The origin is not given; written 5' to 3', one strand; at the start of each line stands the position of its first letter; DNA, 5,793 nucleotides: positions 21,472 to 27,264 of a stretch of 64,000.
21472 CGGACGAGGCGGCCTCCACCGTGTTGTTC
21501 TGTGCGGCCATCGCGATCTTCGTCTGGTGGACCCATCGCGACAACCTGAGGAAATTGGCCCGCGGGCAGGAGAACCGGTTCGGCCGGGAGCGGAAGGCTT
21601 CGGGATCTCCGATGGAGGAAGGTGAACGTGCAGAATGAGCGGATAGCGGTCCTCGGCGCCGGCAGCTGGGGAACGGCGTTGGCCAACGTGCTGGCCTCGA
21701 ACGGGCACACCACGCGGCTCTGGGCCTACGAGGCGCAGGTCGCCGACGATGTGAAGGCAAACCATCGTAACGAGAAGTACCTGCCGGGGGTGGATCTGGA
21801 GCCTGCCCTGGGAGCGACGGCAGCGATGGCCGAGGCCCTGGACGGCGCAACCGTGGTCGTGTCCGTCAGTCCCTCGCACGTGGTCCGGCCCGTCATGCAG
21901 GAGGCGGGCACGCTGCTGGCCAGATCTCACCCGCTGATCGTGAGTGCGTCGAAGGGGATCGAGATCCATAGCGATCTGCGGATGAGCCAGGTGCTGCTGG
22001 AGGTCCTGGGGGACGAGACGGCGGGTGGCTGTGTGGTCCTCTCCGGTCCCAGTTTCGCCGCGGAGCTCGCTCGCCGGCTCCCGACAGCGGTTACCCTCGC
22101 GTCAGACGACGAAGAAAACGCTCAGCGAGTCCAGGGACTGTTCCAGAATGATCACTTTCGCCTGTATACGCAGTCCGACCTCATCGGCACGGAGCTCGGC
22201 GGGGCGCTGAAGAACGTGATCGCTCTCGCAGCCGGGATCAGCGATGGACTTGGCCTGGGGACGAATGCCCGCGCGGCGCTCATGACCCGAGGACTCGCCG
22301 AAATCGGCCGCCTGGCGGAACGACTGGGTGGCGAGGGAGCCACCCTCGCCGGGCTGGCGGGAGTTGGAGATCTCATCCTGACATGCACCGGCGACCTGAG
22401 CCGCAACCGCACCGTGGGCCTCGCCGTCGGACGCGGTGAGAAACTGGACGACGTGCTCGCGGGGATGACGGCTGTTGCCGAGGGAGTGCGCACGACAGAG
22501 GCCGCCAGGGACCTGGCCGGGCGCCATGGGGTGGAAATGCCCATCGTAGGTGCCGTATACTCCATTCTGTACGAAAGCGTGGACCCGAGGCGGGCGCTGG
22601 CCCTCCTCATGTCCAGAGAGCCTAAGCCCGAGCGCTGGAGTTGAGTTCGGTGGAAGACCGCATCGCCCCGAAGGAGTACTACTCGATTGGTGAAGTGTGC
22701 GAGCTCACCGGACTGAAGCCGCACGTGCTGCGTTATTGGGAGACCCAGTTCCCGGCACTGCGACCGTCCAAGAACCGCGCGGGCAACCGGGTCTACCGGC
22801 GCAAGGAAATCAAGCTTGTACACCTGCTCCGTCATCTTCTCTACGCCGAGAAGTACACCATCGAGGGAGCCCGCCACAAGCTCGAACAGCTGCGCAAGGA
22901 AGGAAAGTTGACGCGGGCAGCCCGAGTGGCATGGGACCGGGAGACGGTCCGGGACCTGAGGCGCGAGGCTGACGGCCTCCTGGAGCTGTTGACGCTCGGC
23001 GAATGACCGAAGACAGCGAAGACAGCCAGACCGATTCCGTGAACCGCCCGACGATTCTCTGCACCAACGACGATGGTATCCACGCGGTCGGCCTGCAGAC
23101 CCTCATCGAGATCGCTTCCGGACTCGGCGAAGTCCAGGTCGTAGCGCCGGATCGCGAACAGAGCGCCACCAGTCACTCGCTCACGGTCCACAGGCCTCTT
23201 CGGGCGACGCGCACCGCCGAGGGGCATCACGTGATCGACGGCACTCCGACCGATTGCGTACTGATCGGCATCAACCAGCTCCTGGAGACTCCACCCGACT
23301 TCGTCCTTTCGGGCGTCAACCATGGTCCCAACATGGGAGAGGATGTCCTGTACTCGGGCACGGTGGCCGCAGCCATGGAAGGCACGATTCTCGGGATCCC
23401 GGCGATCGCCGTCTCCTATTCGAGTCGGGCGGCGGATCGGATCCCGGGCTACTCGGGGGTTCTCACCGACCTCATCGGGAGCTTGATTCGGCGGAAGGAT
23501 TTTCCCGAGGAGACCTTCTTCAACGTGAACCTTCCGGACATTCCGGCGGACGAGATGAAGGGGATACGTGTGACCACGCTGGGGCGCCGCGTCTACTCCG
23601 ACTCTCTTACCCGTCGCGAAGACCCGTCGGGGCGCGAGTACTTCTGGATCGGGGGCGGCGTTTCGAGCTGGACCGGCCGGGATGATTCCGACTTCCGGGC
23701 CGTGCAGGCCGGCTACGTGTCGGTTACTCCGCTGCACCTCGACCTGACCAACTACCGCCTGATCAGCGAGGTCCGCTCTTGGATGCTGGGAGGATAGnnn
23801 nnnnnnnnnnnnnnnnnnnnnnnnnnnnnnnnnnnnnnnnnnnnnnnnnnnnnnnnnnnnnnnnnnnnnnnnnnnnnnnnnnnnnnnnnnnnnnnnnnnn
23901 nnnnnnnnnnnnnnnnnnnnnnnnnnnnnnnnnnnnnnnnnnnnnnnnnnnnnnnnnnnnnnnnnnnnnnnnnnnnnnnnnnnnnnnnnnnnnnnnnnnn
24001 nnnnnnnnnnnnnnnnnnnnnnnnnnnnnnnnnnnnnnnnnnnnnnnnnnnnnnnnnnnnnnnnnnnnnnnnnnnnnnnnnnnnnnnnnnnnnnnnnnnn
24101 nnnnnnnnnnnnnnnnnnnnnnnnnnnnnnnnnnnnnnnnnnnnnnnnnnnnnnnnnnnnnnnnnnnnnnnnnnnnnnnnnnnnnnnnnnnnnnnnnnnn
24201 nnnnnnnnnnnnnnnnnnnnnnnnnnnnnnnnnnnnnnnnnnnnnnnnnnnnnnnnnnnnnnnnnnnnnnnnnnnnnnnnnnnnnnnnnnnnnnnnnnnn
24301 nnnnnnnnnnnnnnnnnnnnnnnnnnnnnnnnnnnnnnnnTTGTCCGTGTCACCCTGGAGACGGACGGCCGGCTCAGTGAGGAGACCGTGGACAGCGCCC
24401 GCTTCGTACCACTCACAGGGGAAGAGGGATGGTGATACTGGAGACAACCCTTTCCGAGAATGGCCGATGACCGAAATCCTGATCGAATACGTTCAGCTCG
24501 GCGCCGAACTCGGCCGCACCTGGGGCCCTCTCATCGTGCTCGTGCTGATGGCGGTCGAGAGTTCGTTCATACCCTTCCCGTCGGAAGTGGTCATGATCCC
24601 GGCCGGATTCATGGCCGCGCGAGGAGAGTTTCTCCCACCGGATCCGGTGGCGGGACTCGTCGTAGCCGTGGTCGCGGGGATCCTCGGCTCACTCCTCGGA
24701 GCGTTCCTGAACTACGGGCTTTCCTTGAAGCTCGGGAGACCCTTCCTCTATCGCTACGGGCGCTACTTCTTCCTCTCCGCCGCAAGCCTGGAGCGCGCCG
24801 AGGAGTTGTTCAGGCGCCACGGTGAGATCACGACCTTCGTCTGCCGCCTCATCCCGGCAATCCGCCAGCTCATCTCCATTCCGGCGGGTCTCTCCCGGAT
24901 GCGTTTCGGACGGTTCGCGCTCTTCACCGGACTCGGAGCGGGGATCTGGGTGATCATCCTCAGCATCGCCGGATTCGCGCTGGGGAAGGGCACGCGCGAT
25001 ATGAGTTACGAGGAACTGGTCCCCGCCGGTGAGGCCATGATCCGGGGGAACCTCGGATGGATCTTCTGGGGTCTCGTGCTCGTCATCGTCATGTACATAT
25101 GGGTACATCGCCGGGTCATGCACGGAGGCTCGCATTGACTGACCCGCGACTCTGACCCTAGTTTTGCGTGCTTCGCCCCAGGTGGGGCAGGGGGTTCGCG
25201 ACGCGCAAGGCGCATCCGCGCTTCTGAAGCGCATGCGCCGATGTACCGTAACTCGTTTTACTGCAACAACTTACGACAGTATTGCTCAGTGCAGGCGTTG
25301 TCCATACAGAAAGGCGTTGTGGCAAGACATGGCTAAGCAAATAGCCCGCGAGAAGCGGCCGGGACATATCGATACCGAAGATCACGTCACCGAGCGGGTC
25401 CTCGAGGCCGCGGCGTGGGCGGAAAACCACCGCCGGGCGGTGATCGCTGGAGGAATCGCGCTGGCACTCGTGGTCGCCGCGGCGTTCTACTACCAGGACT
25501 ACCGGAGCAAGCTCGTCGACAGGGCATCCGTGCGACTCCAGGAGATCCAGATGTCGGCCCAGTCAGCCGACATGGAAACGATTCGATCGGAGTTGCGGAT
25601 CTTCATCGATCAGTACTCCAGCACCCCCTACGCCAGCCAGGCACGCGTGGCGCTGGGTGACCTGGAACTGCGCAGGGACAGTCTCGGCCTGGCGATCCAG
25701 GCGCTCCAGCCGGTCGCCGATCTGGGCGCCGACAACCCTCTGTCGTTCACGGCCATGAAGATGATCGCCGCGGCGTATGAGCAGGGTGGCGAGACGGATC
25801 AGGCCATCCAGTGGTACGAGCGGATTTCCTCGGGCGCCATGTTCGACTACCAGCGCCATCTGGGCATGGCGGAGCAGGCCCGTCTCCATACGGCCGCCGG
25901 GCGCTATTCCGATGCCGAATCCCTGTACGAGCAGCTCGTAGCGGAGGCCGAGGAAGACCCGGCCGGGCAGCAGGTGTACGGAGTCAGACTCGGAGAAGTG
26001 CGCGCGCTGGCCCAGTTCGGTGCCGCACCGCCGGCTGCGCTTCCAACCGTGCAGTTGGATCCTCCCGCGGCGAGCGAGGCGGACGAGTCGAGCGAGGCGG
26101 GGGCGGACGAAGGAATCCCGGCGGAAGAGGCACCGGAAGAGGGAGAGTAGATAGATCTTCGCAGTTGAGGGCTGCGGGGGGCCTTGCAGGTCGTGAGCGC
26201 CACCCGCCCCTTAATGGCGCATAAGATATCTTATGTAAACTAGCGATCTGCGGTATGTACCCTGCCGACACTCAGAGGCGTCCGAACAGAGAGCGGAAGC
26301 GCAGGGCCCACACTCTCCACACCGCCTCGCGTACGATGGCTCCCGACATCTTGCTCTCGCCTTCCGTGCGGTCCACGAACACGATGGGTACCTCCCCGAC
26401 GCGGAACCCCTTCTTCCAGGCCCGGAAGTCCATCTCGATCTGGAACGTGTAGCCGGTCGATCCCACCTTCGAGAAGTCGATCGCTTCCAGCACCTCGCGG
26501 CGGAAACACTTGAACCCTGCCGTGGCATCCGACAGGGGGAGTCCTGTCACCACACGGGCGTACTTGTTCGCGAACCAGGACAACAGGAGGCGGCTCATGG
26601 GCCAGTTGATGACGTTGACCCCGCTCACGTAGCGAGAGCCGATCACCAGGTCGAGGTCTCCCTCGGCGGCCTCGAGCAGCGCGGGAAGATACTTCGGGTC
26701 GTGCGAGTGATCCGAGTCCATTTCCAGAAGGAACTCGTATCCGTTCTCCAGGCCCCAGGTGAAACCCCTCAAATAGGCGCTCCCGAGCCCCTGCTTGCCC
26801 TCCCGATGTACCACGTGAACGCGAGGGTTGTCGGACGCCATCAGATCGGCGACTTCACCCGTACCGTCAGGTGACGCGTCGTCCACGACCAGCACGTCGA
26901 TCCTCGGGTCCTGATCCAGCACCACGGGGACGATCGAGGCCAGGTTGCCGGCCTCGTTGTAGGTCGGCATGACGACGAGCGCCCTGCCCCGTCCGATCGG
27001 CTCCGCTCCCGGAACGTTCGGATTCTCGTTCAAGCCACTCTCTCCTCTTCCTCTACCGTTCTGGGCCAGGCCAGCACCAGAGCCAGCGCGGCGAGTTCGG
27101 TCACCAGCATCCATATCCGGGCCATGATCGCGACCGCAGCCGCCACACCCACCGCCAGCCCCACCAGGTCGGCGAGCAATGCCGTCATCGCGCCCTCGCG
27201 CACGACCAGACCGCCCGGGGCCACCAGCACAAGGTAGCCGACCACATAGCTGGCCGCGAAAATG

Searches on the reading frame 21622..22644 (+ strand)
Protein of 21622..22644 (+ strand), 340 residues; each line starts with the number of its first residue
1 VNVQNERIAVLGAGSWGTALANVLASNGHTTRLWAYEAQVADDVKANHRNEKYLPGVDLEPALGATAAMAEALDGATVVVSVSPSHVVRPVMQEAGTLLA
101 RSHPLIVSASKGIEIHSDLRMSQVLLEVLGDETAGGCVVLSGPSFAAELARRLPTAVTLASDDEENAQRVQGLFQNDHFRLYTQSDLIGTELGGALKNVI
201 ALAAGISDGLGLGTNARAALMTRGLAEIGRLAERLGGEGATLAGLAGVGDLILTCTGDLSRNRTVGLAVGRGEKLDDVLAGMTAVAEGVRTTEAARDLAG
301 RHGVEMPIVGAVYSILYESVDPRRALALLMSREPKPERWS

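Call 35: search_protein_families(library=pfam, proteins=[window:21622-22644:+], max_evalue=0.001)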
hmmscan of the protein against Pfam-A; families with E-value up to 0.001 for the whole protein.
window:21622-22644:+ (340 aa): 6 families
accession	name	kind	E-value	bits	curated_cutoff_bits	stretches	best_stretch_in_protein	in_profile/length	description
PF07479.19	NAD_Gly3P_dh_C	-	1.1e-54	184.9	25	1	186-326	1-141/142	NAD-dependent glycerol-3-phosphate dehydrogenase C-terminus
PF01210.29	NAD_Gly3P_dh_N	-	4.9e-50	170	23.1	1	8-166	2-157/158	NAD-dependent glycerol-3-phosphate dehydrogenase N-terminus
PF20618.3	GPD_NAD_C_bact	-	9.1e-24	84.2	27.6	1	246-312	1-66/66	Bacterial GPD, NAD-dependent C-terminal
PF03807.23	F420_oxidored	-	2.8e-06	28.3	21.6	1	7-110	1-92/94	NADP oxidoreductase coenzyme F420-dependent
PF03446.21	NAD_binding_2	-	2.9e-05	24.6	21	1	7-100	1-81/161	NAD binding domain of 6-phosphogluconate dehydrogenase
PF03435.24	Sacchrp_dh_NADP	-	0.00014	22.6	25.1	0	8-93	1-86/129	Saccharopine dehydrogenase NADP binding domain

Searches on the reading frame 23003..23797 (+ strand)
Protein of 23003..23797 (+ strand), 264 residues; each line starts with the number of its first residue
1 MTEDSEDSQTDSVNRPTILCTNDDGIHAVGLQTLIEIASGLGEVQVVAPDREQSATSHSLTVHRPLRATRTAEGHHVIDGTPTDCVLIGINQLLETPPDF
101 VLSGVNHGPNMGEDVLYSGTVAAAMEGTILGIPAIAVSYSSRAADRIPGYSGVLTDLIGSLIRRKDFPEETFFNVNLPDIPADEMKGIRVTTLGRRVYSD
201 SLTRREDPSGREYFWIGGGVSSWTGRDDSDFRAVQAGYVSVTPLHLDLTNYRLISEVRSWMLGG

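Call 35: search_protein_families(library=pfam, proteins=[window:23003-23797:+], max_evalue=0.001)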
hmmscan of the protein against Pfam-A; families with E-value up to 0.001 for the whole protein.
window:23003-23797:+ (264 aa): 1 family
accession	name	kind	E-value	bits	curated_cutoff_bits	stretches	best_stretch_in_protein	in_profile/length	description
PF01975.23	SurE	-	3e-60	203.7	22.1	1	18-199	1-188/189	Survival protein SurE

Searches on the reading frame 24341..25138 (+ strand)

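Call 35: search_protein_families(library=pfam, proteins=[window:24341-25138:+], max_evalue=0.001)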
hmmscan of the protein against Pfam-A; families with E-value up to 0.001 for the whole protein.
window:24341-25138:+ (265 aa): 1 family
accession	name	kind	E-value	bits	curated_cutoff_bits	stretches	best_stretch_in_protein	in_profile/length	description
PF09335.16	VTT_dom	-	1.7e-21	77.4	33.9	1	79-211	1-121/123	VTT domain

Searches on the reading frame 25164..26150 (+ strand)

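Call 35: search_protein_families(library=pfam, proteins=[window:25164-26150:+], max_evalue=0.001)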
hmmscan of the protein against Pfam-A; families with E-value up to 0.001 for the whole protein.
window:25164-26150:+ (328 aa): 7 families
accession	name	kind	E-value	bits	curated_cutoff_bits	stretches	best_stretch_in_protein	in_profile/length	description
PF09976.15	TPR_21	-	1.8e-14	54.4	25.5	1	85-221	3-139/193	Tetratricopeptide repeat-like domain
PF13176.12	TPR_7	-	1e-08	35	27.9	1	238-266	5-35/36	Tetratricopeptide repeat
PF13424.12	TPR_12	-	8e-07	29.6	30.1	1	161-220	6-70/77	Tetratricopeptide repeat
PF13428.12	TPR_14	-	1.2e-06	29.1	23.5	0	238-272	7-41/44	Tetratricopeptide repeat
PF13432.12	TPR_16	-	2.5e-06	28.2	32.7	1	163-221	2-57/65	Tetratricopeptide repeat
PF07719.23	TPR_2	-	0.0003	21.1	27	0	237-264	6-33/34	Tetratricopeptide repeat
PF14559.12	TPR_19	-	0.00033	21.4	25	0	239-271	32-64/68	Tetratricopeptide repeat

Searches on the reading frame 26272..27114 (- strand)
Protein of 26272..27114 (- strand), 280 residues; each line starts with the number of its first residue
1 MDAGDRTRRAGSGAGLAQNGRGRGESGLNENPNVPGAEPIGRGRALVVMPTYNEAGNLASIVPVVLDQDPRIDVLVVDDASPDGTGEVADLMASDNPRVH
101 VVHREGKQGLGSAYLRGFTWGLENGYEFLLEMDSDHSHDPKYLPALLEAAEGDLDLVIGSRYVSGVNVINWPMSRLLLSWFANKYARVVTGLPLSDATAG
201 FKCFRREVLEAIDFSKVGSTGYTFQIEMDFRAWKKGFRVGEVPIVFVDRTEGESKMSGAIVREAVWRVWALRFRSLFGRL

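Call 4: search_protein_families(library=pfam, proteins=[window:26272-27114:-], max_evalue=0.01)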
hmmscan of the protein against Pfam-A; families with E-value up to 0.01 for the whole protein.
window:26272-27114:- (280 aa): 2 families
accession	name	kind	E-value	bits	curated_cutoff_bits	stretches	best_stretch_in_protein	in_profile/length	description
PF00535.33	Glycos_transf_2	-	7.7e-31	107.7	23.3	1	47-212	2-167/168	Glycosyl transferase family 2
PF13641.12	Glyco_tranf_2_3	-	1.8e-07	31.8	27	1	46-258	4-219/230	Glycosyltransferase like family 2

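Call 5: search_protein_families(library=ncbifam, proteins=[window:26272-27114:-], max_evalue=0.01)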
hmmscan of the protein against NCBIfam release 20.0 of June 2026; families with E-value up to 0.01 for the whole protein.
window:26272-27114:- (280 aa): 15 families
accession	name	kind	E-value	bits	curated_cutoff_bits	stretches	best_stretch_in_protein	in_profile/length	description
TIGR04182.1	glyco_TIGR04182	equivalog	2.5e-17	63.2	325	1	47-255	4-200/293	S-layer glycoprotein N-glycosyltransferase AglJ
NF041391.1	DPhHxTase_Halo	equivalog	4.3e-15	55.3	375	1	49-256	1-192/213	dolichyl-phosphate hexose transferase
NF058614.1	PPMAGASynPpgS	equivalog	4.1e-14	52.5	370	1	46-246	3-196/226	polyprenyl-phospho-N-acetylgalactosaminyl synthase PpgS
TIGR03937.1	PgaC_IcaA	equivalog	5.8e-10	38.7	422.3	1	47-141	49-141/407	poly-beta-1,6-N-acetyl-D-glucosamine synthase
NF045692.1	OglycostaseCruG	equivalog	1e-09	37.8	600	1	43-240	41-246/386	2'-O-glycosyltransferase CruG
TIGR03469.1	HpnB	hypoth_equivalog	2.4e-09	36.7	379.25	1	46-156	47-167/386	hopene-associated glycosyltransferase HpnB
NF047588.1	GlcsyltransPgfSStrep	equivalog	7.3e-08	32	500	1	69-212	32-167/308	glycosyltransferase PgfS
NF007986.1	PRK10714.1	equivalog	8e-08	31.6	529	1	46-257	9-211/316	undecaprenyl-phosphate 4-deoxy-4-formamido-L-arabinose transferase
NF007482.0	PRK10073.1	equivalog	7e-06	25.3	423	1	47-156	10-117/334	glycosyltransferase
NF053846.1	glyco_with_XrtP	equivalog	9.8e-06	24.5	520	1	48-105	46-103/440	XrtP-associated glycosyltransferase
NF041875.1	EPS_EpsD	equivalog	1.2e-05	24.9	370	1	47-149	3-103/325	exopolysaccharide biosynthesis glycosyltransferase EpsD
NF047683.1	TeichurnBiosyTuaG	equivalog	3.3e-05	23.7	400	1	47-139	10-100/252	teichuronic acid biosynthesis protein TuaG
TIGR03965.1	mycofact_glyco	equivalog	6.5e-05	22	280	1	45-148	76-177/467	mycofactocin biosynthesis glycosyltransferase MftF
TIGR04283.1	glyco_like_mftF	equivalog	7.4e-05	22.4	182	1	47-93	3-50/221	TIGR04283 family arsenosugar biosynthesis glycosyltransferase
NF050050.1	ProtGlycPglI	equivalog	0.0016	17.9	500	1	47-110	6-71/306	GalNAc(5)-diNAcBac-PP-undecaprenol beta-1,3-glucosyltransferase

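Call 21: search_solved_structures(query=window:26272-27114:-, max_evalue=0.001)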
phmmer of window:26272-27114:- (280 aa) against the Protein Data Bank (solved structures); distinct sequences matched with E-value up to 0.001: 9.
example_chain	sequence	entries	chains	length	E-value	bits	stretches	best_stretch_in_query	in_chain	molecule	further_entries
5mlz_A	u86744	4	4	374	1.8e-32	116.1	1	45-271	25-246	Dolichol monophosphate mannose synthase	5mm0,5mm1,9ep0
9hwj_A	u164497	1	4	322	4.4e-06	29.5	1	45-257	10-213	Undecaprenyl-phosphate 4-deoxy-4-formamido-L-arabinose transferase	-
3bcv_A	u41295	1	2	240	2.5e-05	27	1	46-136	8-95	Putative glycosyltransferase protein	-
2z87_A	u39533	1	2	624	3.6e-05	26.5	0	47-157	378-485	Chondroitin synthase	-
2z86_A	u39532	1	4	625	3.7e-05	26.5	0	47-157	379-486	Chondroitin synthase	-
6yv7_B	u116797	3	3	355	0.00013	24.7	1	36-113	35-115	Glycosyl transferase, family 2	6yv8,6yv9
6yv7_A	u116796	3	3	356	0.00013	24.7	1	36-113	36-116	Glycosyl transferase, family 2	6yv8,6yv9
8vxh_A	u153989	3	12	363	0.00022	23.9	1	44-257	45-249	Undecaprenyl-phosphate 4-deoxy-4-formamido-L-arabinose transferase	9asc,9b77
9bhc_C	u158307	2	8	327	0.00022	23.9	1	44-257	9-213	Undecaprenyl-phosphate 4-deoxy-4-formamido-L-arabinose transferase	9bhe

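Call 88: search_solved_structures(query=window:26272-27033:-, max_evalue=1e-20, show_alignments=1)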
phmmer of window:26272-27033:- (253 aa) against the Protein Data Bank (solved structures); distinct sequences matched with E-value up to 1e-20: 1.
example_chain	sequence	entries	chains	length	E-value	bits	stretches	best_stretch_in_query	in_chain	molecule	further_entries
5mlz_A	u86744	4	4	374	1.5e-32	116.4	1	18-244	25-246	Dolichol monophosphate mannose synthase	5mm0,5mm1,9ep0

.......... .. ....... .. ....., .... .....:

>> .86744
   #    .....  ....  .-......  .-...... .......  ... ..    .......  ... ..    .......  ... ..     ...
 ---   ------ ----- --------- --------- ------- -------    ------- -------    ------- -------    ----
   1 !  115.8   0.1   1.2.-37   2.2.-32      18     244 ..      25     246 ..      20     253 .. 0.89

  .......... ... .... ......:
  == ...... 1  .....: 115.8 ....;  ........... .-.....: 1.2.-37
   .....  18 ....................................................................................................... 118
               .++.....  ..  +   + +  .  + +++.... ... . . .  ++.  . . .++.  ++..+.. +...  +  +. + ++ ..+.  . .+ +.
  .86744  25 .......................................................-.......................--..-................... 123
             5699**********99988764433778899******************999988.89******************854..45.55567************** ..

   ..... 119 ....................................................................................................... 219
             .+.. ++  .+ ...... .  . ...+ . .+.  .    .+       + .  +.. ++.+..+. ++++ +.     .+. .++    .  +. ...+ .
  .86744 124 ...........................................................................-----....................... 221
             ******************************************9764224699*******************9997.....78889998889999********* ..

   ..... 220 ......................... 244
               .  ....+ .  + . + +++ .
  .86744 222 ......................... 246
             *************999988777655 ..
